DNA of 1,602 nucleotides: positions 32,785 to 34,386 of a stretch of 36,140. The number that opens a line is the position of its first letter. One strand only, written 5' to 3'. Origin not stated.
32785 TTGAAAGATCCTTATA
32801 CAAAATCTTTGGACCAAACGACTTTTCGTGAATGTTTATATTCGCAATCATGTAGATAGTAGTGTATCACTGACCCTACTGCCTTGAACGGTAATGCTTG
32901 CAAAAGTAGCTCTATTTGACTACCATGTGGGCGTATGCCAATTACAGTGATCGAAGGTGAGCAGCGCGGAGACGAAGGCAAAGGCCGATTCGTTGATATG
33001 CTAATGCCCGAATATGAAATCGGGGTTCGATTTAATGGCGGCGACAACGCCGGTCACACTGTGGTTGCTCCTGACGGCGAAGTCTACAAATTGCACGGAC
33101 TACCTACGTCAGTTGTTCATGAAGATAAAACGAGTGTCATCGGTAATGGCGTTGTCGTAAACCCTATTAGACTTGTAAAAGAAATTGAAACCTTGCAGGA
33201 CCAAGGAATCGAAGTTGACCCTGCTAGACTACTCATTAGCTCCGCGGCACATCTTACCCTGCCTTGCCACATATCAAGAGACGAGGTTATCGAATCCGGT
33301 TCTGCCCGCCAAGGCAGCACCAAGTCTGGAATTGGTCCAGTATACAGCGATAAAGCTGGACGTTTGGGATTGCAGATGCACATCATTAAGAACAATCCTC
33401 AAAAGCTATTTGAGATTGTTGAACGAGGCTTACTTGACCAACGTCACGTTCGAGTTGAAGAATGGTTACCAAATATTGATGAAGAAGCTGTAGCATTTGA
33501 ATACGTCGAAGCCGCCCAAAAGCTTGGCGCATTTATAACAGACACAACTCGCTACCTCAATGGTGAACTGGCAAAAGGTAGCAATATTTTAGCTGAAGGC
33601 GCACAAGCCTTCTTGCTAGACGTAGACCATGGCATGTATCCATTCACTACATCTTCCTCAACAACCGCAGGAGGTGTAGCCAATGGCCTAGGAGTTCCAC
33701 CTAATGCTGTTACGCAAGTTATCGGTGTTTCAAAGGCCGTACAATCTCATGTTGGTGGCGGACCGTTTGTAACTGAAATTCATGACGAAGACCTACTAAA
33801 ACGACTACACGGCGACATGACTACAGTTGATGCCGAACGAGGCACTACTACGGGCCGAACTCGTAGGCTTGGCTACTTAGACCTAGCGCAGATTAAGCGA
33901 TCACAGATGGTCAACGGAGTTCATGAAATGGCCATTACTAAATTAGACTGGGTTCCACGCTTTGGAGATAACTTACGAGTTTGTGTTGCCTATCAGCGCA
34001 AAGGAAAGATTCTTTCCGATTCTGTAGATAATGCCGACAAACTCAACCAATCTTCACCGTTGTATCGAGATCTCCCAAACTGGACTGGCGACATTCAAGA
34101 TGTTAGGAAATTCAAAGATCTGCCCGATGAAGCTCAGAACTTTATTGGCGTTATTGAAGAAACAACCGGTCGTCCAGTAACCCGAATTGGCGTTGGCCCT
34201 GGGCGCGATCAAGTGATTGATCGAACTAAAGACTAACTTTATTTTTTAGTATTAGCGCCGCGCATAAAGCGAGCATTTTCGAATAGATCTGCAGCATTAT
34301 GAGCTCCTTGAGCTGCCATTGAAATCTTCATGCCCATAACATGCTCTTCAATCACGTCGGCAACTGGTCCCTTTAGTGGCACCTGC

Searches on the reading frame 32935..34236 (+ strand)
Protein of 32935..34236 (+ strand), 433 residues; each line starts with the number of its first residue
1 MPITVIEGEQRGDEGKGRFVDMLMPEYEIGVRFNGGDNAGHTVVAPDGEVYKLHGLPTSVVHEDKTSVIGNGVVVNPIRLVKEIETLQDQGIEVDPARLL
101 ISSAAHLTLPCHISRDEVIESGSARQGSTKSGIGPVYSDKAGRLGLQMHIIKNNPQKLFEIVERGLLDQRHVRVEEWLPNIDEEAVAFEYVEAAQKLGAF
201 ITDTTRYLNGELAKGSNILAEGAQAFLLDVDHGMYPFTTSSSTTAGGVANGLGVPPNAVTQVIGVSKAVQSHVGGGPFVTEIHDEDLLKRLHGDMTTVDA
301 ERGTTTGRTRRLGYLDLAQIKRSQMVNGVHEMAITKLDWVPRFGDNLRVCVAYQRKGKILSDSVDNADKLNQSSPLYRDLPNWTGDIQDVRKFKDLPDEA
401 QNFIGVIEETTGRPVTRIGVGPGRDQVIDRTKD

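Call 24: search_protein_families(library=pfam, proteins=[window:32935-34236:+], max_evalue=0.001)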
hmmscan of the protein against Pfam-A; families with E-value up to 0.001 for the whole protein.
window:32935-34236:+ (433 aa): 1 family
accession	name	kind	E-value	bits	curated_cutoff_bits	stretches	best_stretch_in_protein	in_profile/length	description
PF00709.27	Adenylsucc_synt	-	8.8e-134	446.8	27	1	5-428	1-416/416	Adenylosuccinate synthetase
